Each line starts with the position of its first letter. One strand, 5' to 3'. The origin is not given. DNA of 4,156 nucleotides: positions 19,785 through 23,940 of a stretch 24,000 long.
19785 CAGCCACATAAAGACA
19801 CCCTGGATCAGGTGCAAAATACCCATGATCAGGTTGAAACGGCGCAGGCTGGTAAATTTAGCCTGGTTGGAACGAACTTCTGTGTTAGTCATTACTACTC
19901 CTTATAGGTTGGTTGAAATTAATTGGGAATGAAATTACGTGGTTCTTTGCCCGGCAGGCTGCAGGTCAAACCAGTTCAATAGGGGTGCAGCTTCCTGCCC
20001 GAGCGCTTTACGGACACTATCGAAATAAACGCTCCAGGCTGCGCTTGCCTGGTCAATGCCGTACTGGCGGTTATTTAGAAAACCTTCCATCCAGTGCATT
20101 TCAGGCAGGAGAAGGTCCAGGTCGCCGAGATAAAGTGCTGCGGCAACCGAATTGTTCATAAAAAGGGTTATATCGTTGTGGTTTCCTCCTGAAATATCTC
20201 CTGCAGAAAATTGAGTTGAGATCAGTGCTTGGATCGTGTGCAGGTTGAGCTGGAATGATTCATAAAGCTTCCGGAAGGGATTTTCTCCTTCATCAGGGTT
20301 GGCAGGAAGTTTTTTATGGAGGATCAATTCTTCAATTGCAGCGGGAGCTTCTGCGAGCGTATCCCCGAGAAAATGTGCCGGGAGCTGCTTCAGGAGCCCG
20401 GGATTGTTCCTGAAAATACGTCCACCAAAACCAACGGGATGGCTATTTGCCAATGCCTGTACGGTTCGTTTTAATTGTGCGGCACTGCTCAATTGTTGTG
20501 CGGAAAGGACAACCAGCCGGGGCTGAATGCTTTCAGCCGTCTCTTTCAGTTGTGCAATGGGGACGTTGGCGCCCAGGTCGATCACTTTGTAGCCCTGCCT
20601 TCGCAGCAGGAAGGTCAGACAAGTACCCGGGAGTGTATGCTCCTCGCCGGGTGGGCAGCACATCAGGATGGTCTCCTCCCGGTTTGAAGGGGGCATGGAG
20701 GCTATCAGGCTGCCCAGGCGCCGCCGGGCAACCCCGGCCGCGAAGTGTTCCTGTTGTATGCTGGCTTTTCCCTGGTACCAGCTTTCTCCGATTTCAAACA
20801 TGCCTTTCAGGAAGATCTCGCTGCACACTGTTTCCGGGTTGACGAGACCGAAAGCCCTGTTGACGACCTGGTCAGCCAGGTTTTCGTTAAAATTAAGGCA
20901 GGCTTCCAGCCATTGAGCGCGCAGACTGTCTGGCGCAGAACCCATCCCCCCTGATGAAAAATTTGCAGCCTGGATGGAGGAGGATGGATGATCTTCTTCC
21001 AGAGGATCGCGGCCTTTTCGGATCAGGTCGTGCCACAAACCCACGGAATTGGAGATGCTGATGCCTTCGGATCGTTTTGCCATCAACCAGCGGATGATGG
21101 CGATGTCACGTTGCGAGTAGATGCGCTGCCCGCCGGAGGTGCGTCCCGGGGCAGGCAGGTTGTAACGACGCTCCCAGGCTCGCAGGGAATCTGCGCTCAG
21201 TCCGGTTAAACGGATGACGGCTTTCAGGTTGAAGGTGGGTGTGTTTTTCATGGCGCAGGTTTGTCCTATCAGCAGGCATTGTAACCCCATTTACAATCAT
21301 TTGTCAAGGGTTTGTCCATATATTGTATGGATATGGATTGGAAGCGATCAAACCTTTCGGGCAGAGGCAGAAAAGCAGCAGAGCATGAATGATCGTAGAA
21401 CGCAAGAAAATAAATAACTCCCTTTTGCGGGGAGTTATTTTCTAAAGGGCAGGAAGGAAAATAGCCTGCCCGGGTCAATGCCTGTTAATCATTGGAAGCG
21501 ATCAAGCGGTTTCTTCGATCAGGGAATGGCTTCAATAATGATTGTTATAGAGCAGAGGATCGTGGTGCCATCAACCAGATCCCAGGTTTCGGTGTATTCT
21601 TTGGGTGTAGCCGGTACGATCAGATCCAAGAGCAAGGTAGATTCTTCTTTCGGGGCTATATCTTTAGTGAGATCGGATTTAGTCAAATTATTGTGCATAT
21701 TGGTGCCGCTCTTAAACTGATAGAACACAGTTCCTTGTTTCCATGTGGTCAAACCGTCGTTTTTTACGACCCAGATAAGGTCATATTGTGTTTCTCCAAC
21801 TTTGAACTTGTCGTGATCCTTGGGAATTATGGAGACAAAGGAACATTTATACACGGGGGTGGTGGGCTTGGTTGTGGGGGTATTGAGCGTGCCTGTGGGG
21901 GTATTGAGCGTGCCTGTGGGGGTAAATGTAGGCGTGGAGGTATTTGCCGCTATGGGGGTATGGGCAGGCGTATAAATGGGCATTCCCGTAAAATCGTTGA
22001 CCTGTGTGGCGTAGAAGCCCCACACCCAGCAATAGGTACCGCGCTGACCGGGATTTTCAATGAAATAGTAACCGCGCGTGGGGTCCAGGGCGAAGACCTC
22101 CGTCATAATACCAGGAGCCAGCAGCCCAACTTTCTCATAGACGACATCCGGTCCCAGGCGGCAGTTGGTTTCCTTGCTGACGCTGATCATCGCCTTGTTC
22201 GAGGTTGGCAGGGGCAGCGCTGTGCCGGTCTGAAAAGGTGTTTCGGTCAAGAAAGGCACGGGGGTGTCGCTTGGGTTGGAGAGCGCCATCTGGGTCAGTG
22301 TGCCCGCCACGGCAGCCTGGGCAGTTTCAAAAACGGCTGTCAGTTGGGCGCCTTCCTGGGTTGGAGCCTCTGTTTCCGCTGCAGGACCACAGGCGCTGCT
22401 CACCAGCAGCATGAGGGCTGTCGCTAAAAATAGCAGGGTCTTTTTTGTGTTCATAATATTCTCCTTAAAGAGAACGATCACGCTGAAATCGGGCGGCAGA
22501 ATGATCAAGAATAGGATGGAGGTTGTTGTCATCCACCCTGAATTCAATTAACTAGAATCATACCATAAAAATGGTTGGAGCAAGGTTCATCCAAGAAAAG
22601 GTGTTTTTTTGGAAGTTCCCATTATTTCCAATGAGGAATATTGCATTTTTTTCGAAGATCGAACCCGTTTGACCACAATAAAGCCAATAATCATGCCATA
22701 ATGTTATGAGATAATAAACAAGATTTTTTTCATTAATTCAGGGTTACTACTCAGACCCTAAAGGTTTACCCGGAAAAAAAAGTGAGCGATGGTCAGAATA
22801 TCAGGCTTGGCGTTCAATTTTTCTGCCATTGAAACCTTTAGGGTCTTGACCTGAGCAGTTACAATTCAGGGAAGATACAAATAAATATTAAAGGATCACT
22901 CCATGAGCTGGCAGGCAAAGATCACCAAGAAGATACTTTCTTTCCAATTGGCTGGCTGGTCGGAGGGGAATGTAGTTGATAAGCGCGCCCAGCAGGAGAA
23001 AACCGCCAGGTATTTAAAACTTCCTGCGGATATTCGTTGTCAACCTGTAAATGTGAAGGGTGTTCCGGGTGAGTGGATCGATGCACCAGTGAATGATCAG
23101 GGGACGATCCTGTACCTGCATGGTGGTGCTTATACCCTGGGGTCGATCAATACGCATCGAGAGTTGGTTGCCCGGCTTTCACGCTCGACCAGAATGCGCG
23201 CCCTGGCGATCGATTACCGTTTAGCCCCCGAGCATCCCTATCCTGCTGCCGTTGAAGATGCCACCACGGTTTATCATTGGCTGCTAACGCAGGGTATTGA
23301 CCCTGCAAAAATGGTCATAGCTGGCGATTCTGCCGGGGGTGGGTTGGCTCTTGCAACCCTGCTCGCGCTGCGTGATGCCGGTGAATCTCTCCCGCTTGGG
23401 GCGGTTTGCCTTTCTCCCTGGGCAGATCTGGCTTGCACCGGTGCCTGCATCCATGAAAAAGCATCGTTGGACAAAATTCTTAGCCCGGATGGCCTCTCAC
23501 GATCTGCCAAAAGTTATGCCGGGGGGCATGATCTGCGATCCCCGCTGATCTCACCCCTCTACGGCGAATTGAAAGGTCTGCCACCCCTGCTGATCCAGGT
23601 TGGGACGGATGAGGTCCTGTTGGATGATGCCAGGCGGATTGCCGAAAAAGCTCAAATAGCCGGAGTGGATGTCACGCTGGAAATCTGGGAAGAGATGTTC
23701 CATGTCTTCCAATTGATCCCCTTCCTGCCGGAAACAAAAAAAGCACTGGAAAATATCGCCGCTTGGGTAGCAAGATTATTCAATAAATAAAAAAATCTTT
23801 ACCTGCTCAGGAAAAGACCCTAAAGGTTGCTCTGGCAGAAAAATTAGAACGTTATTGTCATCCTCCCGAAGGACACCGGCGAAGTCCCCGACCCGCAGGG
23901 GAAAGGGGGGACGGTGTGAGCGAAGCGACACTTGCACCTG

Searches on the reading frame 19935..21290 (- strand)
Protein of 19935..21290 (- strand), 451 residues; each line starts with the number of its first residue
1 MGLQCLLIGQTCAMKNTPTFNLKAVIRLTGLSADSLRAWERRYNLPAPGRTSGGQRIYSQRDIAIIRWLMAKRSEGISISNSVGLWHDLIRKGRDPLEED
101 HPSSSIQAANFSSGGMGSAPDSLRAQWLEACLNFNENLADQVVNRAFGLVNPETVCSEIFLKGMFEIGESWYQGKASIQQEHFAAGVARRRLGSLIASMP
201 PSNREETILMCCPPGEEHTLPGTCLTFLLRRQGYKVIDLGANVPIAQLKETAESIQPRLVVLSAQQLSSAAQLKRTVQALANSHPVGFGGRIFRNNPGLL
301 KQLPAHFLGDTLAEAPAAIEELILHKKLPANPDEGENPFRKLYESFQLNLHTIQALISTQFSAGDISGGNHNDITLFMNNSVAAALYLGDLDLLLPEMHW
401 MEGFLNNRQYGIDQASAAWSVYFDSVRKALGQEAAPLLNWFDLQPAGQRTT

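Call 3: search_protein_families(library=pfam, proteins=[window:19935-21290:-], max_evalue=0.01)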
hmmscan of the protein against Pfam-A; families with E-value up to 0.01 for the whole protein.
window:19935-21290:- (451 aa): 4 families
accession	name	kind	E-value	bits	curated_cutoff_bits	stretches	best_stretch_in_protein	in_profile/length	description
PF02607.22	B12-binding_2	-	2.9e-12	47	23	1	124-194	2-72/74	B12 binding domain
PF13411.12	MerR_1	-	1.6e-11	44.6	21.6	1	21-80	2-60/69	MerR HTH family regulatory protein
PF02310.24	B12-binding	-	1.1e-09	38.6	32.1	1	208-301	3-99/121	B12 binding domain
PF00376.29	MerR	-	2.3e-08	34.2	28.2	1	24-58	4-38/38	MerR family regulatory protein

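Call 58: search_protein_families(library=ncbifam, proteins=[window:19935-21251:-], max_evalue=0.001)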
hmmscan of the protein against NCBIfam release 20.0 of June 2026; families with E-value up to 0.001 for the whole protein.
window:19935-21251:- (438 aa): 16 families
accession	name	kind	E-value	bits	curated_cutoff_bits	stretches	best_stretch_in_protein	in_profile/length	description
NF052513.1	TransRegCarH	equivalog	8.5e-43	146.6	400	1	4-297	4-266/274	HTH-type transcriptional repressor CarH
TIGR02370.1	pyl_corrinoid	subfamily_domain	1.9e-10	40.5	215.3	1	116-258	4-150/197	methyltransferase cognate corrinoid protein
NF041849.1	trans_regNmlR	equivalog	9.4e-08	32.1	175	1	8-80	2-73/117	stress response transcriptional regulator NmlR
NF047375.1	HeatShock_HspR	equivalog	9.4e-08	32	105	1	5-66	2-63/92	heat shock protein transcriptional repressor HspR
NF041607.1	dimeth_corrin_MtbC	equivalog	1.4e-07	31.2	350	1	121-267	8-157/203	dimethylamine corrinoid protein MtbC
NF040669.1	MtaC2_Meth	equivalog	2.7e-07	30.2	450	1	189-311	123-247/267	methanol--corrinoid protein MtaC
TIGR02044.1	CueR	equivalog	3.4e-07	30.4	147.4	1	8-80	2-77/127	Cu(I)-responsive transcriptional regulator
NF047996.1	corrin_MtgC_2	exception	5e-07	29.4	370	1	137-268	32-165/212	glycine betaine-specific corrinoid protein MtgC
NF011617.0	PRK15043.1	equivalog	1.1e-06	28.1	417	1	12-68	9-65/243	HTH-type transcriptional regulator MlrA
TIGR02082.1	metH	equivalog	2.2e-05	22.3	1010.85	1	124-267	660-808/1182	methionine synthase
NF040655.1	MtaC_Meth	equivalog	0.00014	21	420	1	199-251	126-178/253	methanol--corrinoid protein MtaC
NF053740.1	TransRegTnrAGPos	equivalog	0.00015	21.9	140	1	10-66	16-71/108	hypothetical protein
TIGR02043.1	ZntR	equivalog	0.00037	20.7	167.95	1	12-68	7-63/131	Zn(2+)-responsive transcriptional regulator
NF007069.0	PRK09514.1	equivalog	0.00037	20.5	143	1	13-68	8-63/141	Zn(2+)-responsive transcriptional regulator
NF047995.1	corrinoid_MtgC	exception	0.00064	19.3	310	1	116-267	10-167/215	glycine betaine-specific corrinoid protein MtgC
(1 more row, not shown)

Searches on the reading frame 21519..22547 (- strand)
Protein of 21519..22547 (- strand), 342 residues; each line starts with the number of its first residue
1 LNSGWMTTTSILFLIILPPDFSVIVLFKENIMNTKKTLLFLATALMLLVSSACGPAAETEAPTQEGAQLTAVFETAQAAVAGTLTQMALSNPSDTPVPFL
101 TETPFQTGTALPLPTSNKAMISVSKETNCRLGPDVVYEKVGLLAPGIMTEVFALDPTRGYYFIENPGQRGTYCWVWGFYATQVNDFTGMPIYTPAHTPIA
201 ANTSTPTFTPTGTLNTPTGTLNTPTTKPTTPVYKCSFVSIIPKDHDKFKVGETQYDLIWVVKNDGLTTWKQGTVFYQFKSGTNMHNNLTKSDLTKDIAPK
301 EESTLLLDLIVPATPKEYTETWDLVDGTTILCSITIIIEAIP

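Call 3: search_protein_families(library=pfam, proteins=[window:21519-22547:-], max_evalue=0.01)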
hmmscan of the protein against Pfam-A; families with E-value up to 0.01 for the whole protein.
window:21519-22547:- (342 aa): 1 family
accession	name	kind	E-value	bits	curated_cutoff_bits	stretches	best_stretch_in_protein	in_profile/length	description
PF16158.11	N_BRCA1_IG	-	7.1e-11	43.1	28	1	252-334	11-106/108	Ig-like domain from next to BRCA1 gene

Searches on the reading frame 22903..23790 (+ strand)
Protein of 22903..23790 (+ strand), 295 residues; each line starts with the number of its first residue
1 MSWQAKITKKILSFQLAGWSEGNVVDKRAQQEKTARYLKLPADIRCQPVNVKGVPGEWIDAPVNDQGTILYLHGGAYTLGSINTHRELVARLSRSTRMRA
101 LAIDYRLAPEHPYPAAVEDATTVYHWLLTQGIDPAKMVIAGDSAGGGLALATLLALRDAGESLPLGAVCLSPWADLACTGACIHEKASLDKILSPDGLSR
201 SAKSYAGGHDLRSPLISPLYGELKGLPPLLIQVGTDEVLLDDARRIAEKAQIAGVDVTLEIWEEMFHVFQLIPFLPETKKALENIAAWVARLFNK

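Call 3: search_protein_families(library=pfam, proteins=[window:22903-23790:+], max_evalue=0.01)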
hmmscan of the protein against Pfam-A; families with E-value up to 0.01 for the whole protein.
window:22903-23790:+ (295 aa): 5 families
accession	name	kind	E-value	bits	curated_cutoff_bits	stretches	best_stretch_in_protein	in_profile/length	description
PF07859.19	Abhydrolase_3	-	6.4e-60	202.9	25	1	69-270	1-209/210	alpha/beta hydrolase fold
PF10340.15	Say1_Mug180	-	1.3e-14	54.3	21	1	62-206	119-270/374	Steryl acetyl hydrolase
PF20434.5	BD-FAE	-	4e-11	43.3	26.8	1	68-155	15-107/215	BD-FAE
PF12146.15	Hydrolase_4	-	0.0015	18.3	27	0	116-176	58-113/239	Serine aminopeptidase, S33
PF00326.27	Peptidase_S9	-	0.0074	16.2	22.6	0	117-154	45-83/213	Prolyl oligopeptidase family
